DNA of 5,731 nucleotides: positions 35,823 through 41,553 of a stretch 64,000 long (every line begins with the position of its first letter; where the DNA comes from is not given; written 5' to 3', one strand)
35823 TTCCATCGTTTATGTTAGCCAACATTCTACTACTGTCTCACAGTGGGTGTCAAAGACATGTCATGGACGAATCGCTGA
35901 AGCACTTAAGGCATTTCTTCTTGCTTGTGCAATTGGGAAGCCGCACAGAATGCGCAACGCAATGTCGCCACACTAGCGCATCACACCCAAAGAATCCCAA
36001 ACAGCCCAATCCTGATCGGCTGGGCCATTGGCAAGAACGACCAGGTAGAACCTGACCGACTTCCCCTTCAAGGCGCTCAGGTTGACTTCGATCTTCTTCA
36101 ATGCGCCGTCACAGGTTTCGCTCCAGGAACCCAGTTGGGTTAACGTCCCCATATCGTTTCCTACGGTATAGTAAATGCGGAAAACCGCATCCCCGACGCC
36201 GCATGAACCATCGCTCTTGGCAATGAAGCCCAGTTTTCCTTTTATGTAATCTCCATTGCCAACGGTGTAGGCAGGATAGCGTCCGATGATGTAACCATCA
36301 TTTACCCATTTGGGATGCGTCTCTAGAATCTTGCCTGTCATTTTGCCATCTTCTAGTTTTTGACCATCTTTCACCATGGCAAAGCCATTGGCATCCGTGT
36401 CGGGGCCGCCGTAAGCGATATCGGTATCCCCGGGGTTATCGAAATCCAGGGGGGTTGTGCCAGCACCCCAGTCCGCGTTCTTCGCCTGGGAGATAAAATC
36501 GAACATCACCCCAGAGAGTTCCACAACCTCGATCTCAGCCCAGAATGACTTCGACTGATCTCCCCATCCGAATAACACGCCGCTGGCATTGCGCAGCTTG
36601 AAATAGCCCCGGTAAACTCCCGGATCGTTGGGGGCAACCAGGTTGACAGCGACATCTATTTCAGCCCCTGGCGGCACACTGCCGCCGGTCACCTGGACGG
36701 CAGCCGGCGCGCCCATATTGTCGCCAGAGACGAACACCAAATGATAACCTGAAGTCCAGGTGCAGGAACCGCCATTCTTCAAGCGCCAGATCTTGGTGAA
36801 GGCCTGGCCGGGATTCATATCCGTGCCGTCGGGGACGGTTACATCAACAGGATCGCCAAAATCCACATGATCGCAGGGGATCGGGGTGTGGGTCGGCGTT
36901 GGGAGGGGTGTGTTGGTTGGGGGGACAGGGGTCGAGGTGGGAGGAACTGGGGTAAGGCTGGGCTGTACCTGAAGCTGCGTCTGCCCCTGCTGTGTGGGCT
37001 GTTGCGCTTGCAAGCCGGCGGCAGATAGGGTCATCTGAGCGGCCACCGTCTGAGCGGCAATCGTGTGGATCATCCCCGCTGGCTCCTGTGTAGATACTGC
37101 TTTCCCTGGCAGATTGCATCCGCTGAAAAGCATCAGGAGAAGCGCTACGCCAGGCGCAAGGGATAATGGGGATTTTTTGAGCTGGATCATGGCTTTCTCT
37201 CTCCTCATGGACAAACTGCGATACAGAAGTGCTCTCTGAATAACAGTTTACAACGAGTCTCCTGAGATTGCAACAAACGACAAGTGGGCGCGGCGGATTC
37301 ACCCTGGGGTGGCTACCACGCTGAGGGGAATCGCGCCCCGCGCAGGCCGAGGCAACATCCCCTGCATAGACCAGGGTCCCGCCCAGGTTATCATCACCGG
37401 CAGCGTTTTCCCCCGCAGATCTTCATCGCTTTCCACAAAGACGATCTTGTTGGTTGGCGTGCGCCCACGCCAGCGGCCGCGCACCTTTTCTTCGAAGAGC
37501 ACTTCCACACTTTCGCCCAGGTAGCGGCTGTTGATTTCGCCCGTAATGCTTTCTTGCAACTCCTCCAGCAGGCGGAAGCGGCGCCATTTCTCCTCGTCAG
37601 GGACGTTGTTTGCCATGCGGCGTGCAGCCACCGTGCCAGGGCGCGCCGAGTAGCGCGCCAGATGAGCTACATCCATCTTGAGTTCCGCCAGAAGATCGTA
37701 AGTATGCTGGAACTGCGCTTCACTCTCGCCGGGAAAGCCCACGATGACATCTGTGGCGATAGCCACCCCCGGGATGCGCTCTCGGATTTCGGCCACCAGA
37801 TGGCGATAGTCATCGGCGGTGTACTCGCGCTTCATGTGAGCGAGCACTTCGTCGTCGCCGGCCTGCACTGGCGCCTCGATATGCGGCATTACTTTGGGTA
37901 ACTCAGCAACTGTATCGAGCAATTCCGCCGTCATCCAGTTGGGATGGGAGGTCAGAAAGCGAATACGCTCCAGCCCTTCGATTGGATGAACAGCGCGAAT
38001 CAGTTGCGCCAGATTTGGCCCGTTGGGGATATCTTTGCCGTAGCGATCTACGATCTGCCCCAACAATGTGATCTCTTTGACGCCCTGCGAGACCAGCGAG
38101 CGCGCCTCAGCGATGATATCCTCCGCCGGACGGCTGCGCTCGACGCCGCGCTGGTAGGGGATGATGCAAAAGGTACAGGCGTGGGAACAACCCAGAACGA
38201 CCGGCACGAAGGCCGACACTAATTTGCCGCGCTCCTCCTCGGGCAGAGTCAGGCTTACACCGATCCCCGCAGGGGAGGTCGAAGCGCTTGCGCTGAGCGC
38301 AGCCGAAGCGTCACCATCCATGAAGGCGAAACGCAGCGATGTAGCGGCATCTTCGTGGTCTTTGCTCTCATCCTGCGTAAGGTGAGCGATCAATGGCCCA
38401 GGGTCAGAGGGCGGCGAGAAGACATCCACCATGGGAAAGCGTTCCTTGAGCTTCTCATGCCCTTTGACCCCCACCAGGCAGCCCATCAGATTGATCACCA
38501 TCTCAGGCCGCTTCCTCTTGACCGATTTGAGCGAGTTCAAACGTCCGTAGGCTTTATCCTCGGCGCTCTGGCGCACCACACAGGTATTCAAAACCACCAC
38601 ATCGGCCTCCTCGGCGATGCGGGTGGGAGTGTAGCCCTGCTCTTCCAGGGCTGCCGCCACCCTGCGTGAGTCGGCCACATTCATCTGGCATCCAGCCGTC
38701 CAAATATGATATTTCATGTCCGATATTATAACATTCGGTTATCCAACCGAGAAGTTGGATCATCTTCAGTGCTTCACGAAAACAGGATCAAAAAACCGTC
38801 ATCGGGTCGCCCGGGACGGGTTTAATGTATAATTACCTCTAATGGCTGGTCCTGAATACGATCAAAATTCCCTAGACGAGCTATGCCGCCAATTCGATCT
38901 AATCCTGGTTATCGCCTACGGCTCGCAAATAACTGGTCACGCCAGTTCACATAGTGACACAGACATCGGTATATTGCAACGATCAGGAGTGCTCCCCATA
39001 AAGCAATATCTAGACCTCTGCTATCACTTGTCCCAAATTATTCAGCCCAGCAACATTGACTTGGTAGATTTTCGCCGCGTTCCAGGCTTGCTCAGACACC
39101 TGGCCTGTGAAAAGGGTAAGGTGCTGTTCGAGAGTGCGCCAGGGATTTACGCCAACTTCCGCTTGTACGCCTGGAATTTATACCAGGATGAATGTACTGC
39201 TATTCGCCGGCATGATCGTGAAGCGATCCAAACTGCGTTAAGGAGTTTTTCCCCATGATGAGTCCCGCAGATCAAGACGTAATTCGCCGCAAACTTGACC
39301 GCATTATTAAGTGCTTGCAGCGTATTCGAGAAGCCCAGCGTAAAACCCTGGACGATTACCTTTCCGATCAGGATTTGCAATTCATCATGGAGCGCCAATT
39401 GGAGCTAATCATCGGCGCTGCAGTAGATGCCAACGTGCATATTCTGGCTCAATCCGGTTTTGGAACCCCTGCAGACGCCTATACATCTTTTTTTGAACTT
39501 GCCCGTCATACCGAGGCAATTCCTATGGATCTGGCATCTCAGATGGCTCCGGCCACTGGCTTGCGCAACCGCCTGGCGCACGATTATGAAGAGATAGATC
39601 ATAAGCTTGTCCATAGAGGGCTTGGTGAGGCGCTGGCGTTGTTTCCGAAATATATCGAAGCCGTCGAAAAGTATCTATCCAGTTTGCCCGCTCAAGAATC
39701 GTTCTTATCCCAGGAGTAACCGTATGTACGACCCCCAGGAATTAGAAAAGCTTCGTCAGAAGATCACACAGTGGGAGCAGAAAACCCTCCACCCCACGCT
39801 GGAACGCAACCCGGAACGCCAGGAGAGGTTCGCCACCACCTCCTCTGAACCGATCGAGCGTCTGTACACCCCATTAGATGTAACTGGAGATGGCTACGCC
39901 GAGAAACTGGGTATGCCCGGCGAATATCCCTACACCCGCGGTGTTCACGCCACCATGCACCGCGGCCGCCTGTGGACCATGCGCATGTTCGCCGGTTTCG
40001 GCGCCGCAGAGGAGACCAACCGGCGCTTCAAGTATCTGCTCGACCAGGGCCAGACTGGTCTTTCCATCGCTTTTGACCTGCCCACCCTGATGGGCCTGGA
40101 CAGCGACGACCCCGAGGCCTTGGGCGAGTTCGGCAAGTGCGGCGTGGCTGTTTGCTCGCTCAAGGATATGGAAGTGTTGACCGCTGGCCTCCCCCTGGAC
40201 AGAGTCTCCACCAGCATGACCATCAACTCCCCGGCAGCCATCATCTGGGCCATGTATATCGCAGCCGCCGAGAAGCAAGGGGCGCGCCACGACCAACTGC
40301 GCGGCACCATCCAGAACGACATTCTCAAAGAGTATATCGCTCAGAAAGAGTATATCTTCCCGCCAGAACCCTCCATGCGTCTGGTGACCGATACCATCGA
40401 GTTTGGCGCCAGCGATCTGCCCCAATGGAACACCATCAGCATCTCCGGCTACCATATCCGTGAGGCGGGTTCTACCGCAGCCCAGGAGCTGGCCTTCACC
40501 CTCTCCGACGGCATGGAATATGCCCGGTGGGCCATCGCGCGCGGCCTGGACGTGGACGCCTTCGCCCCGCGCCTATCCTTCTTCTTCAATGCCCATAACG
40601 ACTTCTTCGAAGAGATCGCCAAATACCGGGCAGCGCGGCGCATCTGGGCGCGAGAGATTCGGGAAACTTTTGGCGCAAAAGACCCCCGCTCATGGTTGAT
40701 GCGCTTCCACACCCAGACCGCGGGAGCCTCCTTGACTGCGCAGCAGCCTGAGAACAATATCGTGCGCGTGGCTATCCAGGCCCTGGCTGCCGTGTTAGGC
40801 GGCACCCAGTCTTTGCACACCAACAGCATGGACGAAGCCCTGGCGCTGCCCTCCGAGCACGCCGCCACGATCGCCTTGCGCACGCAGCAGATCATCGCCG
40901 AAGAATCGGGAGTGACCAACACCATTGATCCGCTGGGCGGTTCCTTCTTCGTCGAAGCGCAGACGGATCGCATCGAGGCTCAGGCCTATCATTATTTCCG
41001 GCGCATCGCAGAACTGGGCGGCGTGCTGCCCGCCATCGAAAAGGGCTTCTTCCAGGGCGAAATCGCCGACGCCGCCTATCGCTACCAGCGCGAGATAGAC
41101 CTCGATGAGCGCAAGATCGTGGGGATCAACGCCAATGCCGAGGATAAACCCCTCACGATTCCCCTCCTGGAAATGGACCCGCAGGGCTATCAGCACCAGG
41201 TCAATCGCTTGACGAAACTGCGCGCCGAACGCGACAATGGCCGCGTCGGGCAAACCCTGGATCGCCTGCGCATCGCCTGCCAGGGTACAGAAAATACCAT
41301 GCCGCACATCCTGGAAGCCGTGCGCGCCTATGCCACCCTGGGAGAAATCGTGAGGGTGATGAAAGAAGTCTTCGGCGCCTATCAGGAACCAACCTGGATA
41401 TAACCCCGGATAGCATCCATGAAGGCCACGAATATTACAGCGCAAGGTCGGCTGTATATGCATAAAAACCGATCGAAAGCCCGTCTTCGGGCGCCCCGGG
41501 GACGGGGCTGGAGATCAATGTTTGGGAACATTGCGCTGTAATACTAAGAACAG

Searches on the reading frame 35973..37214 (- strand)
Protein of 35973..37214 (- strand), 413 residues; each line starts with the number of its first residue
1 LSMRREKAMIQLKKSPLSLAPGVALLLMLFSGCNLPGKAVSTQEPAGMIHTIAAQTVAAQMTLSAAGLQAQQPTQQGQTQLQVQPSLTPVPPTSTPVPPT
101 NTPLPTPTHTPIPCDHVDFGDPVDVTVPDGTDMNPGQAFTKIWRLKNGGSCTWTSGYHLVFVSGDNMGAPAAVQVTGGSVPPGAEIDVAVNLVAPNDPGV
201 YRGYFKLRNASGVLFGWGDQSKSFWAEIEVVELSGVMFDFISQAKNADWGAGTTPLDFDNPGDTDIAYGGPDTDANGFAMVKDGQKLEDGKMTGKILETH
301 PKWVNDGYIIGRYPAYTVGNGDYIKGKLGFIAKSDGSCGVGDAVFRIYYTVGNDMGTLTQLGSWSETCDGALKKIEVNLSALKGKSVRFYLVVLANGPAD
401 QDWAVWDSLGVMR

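Call 63: search_protein_families(library=pfam, proteins=[window:35973-37214:-], max_evalue=0.00001)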
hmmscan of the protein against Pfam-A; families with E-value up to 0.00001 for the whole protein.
window:35973-37214:- (413 aa): 1 family
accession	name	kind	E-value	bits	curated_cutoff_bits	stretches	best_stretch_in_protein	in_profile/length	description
PF16158.11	N_BRCA1_IG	-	6.9e-28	97.8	28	1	126-230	1-108/108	Ig-like domain from next to BRCA1 gene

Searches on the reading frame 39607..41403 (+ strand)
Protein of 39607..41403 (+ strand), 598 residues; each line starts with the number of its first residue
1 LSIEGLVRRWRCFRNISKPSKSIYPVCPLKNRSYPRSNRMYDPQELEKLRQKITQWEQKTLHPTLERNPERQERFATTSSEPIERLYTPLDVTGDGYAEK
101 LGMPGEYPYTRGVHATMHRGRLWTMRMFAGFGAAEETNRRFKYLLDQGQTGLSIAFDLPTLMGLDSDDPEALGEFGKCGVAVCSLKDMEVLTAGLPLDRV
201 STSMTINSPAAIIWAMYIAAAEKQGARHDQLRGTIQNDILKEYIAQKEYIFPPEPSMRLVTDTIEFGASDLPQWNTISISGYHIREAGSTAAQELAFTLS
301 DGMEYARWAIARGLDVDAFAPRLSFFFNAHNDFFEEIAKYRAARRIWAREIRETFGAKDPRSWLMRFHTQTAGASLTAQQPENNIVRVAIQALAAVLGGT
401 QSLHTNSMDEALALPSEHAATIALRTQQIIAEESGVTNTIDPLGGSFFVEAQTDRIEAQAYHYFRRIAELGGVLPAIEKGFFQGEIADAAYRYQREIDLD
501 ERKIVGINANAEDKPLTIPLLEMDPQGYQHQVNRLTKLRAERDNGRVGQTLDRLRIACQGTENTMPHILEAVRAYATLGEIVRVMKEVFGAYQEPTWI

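Call 63: search_protein_families(library=pfam, proteins=[window:39607-41403:+], max_evalue=0.00001)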
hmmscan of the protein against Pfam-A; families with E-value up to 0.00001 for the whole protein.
window:39607-41403:+ (598 aa): 1 family
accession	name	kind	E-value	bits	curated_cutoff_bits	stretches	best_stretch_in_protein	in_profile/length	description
PF01642.28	MM_CoA_mutase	-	7.1e-219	728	22.1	1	77-590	2-512/512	Methylmalonyl-CoA mutase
